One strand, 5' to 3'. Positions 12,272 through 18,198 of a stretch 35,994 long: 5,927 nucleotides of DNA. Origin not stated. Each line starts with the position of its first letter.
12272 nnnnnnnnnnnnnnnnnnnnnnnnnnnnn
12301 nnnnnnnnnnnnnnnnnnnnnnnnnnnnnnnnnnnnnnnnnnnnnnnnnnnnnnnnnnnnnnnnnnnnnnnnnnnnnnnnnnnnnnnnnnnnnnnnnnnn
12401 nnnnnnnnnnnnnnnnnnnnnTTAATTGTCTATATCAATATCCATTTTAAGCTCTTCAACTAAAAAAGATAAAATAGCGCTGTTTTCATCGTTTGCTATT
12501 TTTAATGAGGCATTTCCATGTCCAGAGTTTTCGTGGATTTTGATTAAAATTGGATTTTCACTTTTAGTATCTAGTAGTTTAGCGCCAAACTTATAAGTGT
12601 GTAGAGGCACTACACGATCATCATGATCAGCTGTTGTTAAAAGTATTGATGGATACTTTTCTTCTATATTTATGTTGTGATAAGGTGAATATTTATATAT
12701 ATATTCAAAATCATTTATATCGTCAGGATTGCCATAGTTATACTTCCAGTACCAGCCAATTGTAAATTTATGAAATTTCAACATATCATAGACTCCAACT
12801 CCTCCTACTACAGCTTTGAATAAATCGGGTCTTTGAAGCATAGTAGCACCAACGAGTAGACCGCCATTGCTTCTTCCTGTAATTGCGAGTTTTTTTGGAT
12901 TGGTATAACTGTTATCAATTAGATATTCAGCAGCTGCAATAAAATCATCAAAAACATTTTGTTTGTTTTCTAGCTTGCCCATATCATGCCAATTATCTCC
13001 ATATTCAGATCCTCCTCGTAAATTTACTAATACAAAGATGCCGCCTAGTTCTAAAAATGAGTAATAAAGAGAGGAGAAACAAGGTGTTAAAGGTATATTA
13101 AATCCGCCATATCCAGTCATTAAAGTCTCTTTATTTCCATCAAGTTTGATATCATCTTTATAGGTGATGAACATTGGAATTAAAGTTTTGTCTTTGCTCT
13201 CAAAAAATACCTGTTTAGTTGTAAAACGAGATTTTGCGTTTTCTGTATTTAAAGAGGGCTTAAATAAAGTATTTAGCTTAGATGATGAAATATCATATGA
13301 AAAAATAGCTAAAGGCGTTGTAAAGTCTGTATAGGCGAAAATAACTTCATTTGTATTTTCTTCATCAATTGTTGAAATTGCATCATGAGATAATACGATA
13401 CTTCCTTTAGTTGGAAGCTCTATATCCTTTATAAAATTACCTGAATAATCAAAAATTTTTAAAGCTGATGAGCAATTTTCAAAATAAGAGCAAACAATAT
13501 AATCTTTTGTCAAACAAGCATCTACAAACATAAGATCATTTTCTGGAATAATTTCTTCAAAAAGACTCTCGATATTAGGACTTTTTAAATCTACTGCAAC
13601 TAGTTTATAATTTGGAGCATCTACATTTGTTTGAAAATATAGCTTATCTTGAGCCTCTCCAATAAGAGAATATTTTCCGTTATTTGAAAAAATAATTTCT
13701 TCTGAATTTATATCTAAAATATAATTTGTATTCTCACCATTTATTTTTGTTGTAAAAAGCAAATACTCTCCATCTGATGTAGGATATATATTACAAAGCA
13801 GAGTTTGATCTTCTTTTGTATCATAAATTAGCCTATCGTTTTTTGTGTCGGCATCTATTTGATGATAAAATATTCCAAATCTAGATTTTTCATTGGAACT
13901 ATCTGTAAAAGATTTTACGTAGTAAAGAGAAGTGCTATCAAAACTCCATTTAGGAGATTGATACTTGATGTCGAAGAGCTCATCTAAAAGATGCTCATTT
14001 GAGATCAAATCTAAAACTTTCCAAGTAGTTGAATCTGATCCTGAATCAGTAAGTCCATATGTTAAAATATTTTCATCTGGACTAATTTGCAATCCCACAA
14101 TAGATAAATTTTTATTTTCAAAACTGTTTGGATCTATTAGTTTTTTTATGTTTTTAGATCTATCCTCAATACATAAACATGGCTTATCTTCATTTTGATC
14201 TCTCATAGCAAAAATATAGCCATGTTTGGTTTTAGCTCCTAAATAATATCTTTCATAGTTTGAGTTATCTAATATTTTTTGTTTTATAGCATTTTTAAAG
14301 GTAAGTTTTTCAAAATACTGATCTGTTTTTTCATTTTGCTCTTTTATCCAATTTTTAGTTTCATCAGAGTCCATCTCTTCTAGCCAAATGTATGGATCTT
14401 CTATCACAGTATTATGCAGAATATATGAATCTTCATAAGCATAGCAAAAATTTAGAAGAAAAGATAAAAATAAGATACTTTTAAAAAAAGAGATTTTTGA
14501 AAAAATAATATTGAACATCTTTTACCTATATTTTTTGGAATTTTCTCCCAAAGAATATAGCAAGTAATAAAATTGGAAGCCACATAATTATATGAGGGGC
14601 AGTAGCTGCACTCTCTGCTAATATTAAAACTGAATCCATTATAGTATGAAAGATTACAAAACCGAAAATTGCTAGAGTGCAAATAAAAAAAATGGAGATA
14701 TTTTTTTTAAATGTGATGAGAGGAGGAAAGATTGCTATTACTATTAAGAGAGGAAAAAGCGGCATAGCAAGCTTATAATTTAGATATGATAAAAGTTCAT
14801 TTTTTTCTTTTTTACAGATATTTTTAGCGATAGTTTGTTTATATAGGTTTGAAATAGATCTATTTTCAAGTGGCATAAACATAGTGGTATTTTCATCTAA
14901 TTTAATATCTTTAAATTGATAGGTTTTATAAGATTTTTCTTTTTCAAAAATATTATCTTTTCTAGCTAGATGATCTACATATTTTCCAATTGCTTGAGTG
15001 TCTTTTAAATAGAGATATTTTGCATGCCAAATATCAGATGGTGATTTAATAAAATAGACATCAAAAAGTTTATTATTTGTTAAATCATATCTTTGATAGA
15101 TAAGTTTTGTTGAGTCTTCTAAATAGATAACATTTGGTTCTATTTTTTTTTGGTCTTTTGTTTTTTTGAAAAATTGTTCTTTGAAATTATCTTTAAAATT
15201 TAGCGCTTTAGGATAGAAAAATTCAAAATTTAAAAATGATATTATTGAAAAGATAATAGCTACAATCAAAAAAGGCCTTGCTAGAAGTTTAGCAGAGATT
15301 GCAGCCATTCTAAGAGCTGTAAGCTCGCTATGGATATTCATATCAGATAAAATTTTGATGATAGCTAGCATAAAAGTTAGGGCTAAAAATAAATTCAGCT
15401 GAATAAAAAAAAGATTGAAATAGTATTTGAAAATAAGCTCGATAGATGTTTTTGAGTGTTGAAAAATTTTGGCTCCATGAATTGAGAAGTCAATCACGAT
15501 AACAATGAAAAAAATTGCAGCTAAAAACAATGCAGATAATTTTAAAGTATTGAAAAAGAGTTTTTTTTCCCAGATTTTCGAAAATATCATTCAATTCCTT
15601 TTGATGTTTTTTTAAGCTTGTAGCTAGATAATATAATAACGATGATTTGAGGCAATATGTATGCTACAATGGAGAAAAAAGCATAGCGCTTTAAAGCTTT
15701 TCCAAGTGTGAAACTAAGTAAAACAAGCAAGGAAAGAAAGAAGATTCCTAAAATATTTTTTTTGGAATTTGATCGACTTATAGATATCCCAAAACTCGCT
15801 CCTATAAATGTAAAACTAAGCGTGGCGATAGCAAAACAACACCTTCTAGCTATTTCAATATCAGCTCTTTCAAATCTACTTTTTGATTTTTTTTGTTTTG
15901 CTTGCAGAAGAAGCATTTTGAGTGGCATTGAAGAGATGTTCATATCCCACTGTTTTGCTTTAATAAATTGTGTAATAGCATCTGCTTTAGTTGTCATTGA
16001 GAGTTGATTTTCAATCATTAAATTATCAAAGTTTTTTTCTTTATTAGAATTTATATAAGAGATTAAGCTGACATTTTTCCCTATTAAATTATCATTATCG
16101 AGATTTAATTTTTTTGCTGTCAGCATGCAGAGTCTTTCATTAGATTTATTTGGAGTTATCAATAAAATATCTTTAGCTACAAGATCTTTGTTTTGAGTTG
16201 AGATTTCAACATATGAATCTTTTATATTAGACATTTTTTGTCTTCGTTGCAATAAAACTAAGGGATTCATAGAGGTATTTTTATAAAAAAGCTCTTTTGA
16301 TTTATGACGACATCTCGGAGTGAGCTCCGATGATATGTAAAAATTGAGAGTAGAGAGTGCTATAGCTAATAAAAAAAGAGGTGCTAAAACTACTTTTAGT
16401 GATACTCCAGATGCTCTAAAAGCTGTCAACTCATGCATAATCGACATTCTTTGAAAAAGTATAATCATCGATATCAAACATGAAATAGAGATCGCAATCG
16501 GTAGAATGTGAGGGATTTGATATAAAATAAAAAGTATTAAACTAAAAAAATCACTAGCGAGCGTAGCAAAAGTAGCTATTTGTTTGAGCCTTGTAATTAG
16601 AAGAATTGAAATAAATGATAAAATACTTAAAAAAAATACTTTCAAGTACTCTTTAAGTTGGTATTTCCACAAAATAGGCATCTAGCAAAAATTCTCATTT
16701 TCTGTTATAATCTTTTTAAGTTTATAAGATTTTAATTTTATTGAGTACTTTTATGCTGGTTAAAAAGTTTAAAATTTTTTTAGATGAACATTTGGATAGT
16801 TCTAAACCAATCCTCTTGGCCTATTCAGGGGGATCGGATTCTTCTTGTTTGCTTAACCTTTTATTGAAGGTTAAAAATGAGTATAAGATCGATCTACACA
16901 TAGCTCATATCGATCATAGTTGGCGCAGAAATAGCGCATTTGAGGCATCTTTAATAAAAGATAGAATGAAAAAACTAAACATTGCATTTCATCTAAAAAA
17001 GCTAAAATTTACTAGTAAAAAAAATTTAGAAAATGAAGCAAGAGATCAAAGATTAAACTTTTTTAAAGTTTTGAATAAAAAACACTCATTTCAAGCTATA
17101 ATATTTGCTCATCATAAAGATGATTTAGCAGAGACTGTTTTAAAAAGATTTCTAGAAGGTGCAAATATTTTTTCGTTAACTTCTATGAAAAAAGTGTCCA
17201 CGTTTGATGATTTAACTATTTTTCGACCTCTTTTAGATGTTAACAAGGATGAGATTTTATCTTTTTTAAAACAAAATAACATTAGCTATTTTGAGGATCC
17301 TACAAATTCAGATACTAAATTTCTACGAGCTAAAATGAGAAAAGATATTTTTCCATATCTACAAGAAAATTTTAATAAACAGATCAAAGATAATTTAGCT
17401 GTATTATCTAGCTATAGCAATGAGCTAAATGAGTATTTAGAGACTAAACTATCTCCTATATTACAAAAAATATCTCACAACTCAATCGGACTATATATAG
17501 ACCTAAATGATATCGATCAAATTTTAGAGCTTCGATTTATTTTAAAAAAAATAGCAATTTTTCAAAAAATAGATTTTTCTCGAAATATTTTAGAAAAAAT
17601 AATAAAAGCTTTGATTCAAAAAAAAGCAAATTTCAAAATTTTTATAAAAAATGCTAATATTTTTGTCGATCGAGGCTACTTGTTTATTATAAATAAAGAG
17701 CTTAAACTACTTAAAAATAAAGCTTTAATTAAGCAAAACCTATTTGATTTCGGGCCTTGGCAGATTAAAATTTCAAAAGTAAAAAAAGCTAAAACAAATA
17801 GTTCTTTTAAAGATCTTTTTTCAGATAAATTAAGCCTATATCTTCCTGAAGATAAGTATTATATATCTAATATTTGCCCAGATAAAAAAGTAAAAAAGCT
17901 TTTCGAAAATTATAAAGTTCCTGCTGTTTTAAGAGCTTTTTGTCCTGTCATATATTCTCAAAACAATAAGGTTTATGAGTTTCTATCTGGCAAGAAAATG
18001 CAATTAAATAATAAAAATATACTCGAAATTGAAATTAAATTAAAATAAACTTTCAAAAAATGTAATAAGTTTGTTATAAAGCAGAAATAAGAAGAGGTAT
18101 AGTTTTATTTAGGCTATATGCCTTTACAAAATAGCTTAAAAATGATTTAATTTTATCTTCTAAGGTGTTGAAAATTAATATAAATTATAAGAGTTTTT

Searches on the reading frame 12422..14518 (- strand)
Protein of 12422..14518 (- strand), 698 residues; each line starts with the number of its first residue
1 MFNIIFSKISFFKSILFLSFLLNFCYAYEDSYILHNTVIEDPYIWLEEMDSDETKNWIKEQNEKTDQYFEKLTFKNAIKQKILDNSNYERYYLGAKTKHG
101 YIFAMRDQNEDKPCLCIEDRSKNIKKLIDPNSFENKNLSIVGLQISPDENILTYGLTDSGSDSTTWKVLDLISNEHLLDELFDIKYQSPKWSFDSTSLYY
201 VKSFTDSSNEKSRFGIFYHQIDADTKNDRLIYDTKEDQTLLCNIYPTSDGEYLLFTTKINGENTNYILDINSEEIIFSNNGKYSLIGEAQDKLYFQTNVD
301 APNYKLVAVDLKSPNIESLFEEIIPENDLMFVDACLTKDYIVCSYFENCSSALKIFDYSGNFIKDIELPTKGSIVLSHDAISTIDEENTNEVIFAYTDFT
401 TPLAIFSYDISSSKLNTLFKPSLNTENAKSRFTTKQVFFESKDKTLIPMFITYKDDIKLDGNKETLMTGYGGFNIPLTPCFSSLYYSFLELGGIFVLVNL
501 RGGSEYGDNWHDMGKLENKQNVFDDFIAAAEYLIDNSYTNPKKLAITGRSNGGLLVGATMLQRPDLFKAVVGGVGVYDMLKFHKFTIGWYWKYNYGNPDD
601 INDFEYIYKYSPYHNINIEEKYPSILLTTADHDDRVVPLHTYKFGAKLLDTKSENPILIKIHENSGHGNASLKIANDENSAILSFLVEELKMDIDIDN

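Call 17: search_protein_families(library=pfam, proteins=[window:12422-14518:-], max_evalue=0.001)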
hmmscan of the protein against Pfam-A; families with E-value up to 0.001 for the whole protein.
window:12422-14518:- (698 aa): 2 families
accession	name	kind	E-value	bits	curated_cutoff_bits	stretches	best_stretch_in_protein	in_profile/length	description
PF02897.21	Peptidase_S9_N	-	8e-65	219.6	24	1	34-416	13-409/414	Prolyl oligopeptidase, N-terminal beta-propeller domain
PF00326.27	Peptidase_S9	-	5.9e-58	196.3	22.6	1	481-692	3-212/213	Prolyl oligopeptidase family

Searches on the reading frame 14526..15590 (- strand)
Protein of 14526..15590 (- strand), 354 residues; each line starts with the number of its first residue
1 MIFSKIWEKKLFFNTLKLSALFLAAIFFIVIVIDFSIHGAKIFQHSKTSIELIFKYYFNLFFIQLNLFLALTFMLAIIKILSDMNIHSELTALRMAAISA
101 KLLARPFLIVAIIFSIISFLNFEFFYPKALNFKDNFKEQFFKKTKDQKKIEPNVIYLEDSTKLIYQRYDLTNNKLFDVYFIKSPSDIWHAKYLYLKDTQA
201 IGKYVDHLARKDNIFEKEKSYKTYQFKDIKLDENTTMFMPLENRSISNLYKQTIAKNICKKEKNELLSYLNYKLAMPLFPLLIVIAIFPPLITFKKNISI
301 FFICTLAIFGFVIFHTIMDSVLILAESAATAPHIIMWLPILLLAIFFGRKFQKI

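Call 17: search_protein_families(library=pfam, proteins=[window:14526-15590:-], max_evalue=0.001)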
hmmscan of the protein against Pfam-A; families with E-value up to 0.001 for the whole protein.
window:14526-15590:- (354 aa): 1 family
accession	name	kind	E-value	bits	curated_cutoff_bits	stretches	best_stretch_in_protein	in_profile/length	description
PF03739.19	LptF_LptG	-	9.7e-30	104.2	27.9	1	11-346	3-346/353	Lipopolysaccharide export system permease LptF/LptG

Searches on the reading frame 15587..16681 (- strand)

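Call 55: search_protein_families(library=pfam, proteins=[window:15587-16681:-], max_evalue=0.0001)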
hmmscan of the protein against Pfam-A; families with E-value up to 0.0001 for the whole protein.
window:15587-16681:- (364 aa): 1 family
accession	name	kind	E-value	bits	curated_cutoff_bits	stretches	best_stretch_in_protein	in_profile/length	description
PF03739.19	LptF_LptG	-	1.9e-48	165.8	27.9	1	6-357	1-352/353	Lipopolysaccharide export system permease LptF/LptG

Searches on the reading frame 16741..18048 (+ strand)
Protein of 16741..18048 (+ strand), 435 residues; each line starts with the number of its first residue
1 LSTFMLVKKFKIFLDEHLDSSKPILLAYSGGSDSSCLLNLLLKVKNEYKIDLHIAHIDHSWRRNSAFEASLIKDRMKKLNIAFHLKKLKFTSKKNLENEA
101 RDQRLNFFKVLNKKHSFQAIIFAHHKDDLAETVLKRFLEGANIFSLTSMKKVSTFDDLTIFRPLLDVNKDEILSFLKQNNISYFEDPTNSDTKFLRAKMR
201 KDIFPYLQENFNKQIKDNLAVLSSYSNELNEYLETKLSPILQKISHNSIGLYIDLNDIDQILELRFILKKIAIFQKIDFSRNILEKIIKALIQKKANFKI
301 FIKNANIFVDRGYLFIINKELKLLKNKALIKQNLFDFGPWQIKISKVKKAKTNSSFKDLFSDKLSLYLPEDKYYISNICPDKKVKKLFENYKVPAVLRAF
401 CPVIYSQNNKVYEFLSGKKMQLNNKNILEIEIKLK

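Call 55: search_protein_families(library=pfam, proteins=[window:16741-18048:+], max_evalue=0.0001)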
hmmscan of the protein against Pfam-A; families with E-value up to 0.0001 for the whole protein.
window:16741-18048:+ (435 aa): 2 families
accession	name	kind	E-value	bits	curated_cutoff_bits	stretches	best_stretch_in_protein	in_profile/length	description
PF01171.26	ATP_bind_3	-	1.7e-50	171.7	27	1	24-201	2-181/182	PP-loop family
PF01507.26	PAPS_reduct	-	6.2e-07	30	22.5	1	24-183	2-156/175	Phosphoadenosine phosphosulfate reductase domain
